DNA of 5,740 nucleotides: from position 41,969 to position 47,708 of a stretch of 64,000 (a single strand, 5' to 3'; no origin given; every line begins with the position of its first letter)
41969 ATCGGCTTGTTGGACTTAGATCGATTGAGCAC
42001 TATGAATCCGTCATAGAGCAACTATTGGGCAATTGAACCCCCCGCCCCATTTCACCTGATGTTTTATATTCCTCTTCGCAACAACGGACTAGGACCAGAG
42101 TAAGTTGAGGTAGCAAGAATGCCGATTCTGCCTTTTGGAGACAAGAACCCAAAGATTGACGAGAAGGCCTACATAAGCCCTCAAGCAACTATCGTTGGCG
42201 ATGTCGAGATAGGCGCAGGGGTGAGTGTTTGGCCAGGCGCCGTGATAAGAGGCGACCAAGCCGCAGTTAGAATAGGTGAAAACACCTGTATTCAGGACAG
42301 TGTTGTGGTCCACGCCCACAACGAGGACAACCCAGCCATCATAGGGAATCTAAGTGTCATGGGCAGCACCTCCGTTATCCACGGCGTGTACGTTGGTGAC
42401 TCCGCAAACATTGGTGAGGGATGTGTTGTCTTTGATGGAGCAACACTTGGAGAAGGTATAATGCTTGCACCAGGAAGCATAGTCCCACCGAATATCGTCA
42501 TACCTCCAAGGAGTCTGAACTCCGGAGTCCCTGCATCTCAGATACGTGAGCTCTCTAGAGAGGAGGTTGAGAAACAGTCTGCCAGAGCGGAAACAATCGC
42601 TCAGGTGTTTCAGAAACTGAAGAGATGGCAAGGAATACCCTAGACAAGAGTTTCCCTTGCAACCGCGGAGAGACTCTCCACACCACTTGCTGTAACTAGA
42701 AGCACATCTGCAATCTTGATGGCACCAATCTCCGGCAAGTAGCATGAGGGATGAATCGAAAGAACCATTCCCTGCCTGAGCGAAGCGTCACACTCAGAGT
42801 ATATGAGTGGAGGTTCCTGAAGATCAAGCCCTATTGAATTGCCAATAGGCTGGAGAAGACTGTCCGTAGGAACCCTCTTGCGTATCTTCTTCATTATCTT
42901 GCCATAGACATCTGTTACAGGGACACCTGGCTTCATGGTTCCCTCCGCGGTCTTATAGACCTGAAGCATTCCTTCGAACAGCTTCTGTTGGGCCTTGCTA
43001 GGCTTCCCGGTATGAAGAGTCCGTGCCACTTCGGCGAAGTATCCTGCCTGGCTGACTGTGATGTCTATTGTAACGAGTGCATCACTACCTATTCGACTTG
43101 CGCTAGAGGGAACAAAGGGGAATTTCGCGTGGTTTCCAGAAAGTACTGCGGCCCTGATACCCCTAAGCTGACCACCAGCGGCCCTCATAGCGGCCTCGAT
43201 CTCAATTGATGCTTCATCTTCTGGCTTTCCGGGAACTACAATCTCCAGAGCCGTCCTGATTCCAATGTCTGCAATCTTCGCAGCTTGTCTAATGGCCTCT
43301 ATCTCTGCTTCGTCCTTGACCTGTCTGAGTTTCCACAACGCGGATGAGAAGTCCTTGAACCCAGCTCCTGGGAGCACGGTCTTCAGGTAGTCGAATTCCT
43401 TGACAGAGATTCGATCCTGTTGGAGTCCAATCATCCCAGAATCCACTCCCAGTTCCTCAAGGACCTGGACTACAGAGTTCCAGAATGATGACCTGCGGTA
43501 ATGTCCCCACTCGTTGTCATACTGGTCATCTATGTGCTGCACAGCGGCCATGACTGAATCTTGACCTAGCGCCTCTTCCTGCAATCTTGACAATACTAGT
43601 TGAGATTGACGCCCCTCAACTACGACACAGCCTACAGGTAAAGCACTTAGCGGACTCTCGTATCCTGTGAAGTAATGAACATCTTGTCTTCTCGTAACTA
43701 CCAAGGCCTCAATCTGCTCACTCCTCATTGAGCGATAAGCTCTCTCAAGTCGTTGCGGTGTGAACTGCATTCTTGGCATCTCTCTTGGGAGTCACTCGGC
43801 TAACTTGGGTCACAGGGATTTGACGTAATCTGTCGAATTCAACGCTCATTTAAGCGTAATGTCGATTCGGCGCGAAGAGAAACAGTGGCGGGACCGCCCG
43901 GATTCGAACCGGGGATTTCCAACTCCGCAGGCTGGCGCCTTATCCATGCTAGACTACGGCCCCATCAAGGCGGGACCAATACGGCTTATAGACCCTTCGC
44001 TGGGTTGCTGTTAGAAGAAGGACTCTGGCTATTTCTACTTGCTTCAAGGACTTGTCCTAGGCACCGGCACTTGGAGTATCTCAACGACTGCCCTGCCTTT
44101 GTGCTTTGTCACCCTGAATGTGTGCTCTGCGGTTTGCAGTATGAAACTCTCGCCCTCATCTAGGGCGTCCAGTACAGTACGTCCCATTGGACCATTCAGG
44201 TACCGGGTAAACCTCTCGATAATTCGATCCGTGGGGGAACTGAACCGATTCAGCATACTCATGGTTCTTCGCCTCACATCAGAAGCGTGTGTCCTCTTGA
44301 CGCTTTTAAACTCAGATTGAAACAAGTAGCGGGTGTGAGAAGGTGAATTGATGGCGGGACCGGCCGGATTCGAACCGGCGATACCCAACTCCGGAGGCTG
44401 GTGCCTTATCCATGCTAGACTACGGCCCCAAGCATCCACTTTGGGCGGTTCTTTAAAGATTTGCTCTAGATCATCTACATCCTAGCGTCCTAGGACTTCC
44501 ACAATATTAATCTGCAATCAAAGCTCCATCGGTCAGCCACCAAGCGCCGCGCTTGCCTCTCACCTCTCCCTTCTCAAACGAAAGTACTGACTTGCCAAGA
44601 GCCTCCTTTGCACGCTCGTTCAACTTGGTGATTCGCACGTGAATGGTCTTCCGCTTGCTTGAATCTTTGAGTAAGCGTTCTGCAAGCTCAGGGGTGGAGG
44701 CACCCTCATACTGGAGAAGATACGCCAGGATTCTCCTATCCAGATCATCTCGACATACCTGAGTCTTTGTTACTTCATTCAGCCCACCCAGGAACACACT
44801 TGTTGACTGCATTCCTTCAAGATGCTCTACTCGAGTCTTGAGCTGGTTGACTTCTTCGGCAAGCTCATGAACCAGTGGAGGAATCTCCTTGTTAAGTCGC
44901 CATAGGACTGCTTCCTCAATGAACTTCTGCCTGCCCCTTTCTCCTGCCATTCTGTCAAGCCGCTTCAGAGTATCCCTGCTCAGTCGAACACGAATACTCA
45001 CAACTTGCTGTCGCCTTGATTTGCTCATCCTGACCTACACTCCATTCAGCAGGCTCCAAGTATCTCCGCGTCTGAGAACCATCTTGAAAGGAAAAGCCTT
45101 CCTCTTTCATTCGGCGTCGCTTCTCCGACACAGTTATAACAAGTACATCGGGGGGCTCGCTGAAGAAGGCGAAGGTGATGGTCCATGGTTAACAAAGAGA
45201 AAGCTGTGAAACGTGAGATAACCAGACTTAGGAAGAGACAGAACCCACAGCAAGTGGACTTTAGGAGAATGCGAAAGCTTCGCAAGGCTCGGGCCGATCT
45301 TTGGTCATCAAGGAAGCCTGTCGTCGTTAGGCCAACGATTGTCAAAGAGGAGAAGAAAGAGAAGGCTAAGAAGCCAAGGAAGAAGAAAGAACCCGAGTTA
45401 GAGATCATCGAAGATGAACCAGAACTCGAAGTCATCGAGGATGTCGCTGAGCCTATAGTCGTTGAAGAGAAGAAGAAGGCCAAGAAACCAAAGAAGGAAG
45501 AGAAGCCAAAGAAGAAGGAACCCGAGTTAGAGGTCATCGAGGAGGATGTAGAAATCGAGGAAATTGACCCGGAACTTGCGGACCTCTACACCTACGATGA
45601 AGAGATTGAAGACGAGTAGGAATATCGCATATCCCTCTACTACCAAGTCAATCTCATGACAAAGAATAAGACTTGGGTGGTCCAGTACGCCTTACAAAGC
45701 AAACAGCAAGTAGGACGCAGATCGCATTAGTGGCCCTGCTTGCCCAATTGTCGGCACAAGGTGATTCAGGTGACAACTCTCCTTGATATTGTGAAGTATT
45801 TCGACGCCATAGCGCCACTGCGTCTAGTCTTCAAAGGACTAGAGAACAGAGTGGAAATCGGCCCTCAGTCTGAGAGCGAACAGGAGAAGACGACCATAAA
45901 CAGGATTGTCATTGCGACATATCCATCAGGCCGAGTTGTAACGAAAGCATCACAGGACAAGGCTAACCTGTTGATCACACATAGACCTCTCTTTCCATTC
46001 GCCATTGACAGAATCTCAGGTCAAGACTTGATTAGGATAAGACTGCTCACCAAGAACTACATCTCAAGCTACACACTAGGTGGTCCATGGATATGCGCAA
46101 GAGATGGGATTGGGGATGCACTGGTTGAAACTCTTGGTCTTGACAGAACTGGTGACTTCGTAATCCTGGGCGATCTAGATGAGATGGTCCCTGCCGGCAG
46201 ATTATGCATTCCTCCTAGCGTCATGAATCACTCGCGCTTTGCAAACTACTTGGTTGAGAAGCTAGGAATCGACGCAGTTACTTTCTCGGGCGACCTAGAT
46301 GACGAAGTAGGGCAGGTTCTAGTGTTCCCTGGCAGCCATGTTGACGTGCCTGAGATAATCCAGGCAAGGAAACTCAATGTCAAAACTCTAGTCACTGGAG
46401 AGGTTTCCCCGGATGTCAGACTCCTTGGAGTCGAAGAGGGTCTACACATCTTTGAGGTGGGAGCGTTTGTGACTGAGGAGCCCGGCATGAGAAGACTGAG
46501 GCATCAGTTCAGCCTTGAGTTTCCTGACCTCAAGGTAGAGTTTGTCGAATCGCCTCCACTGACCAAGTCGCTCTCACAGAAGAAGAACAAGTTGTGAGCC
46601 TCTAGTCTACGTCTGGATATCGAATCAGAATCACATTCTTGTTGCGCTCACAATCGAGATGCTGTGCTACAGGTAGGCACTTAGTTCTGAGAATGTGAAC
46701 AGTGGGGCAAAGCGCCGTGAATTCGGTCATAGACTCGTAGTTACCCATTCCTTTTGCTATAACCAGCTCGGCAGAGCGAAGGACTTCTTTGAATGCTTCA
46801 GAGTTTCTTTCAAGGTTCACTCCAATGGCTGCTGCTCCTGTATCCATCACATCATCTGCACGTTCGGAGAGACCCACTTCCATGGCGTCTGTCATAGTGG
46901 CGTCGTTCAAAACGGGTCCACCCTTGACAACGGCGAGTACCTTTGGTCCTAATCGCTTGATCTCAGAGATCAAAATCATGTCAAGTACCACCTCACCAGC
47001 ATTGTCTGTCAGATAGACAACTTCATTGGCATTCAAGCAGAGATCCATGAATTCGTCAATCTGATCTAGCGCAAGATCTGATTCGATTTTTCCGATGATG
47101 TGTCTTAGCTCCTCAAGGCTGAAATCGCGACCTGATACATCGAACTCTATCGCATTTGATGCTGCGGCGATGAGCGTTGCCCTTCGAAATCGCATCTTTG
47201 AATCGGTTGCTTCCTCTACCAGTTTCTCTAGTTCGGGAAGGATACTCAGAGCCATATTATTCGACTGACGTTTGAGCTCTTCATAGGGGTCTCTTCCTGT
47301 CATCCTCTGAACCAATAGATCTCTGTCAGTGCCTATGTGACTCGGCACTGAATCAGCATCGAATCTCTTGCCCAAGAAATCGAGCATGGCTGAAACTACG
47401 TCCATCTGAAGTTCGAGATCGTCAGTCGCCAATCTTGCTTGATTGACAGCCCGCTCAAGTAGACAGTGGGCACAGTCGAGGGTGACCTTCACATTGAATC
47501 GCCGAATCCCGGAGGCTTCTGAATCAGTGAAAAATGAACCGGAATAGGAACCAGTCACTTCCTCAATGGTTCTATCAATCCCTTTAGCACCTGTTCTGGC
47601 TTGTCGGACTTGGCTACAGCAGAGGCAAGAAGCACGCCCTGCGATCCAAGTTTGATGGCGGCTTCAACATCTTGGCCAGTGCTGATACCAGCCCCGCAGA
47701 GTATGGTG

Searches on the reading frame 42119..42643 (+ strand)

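Call 14: search_protein_families(library=pfam, proteins=[window:42119-42643:+], max_evalue=0.001)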
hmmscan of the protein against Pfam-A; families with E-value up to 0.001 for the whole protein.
window:42119-42643:+ (174 aa): 3 families
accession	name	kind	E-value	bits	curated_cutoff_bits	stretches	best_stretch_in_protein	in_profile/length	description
PF00132.30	Hexapep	-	1.6e-15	56.5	27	1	10-45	1-36/36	Bacterial transferase hexapeptide (six repeats)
PF25084.1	LbH_EIF2B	-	9.7e-09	35.6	54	1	50-130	16-101/105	EIF2B subunit epsilon LbH domain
PF21711.3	DCTN5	-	6.1e-07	29.7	40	1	35-146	40-158/182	Dynactin subunit 5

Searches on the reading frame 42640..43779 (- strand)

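Call 14: search_protein_families(library=pfam, proteins=[window:42640-43779:-], max_evalue=0.001)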
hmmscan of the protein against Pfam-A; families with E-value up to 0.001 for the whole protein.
window:42640-43779:- (379 aa): 2 families
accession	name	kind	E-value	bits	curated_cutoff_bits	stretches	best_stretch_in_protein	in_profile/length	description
PF00557.29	Peptidase_M24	-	2.1e-34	119.6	23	1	161-364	1-208/208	Metallopeptidase family M24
PF01321.24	Creatinase_N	-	5.2e-17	63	22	1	10-154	1-128/128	Creatinase/Prolidase N-terminal domain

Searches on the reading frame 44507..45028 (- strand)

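Call 14: search_protein_families(library=pfam, proteins=[window:44507-45028:-], max_evalue=0.001)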
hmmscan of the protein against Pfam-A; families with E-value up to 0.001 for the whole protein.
window:44507-45028:- (173 aa): 2 families
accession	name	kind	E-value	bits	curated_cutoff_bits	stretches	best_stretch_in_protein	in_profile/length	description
PF13412.12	HTH_24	-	0.0001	22.3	21.9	1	93-119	1-27/48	Winged helix-turn-helix DNA-binding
PF12840.13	HTH_20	-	0.00099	19.5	27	0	98-137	7-43/51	Helix-turn-helix domain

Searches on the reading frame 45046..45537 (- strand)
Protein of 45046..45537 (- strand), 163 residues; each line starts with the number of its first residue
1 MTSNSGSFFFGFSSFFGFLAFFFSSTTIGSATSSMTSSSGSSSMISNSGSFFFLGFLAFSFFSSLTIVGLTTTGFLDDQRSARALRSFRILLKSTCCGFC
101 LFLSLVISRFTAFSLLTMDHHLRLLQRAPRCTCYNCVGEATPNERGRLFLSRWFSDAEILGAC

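Call 14: search_protein_families(library=pfam, proteins=[window:45046-45537:-], max_evalue=0.001)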
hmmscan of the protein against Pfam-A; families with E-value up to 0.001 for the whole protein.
window:45046-45537:- (163 aa): 0 families

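Call 51: search_protein_families(library=pfam, proteins=[window:45046-45537:-], max_evalue=1)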
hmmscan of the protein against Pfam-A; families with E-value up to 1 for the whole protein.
window:45046-45537:- (163 aa): 1 family
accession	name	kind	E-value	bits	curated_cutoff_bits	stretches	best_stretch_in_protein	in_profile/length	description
PF05529.17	Bap31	-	0.11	12.9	22.7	1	96-112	107-123/138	Bap31/Bap29 transmembrane region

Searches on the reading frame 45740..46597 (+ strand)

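Call 14: search_protein_families(library=pfam, proteins=[window:45740-46597:+], max_evalue=0.001)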
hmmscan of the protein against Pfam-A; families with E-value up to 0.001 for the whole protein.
window:45740-46597:+ (285 aa): 1 family
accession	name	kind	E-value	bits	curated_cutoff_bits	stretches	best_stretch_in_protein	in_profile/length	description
PF01784.24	DUF34_NIF3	-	7.7e-24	85.1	23.4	1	14-270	3-249/256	Duf34/NIF3 (NGG1p interacting factor 3)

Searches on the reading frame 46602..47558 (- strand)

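Call 14: search_protein_families(library=pfam, proteins=[window:46602-47558:-], max_evalue=0.001)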
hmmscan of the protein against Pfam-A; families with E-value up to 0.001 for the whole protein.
window:46602-47558:- (318 aa): 1 family
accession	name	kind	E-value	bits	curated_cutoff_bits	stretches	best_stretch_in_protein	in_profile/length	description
PF01937.24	ARMT1-like_dom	-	1e-59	202.7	25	1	28-308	4-310/311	Damage-control phosphatase ARMT1-like domain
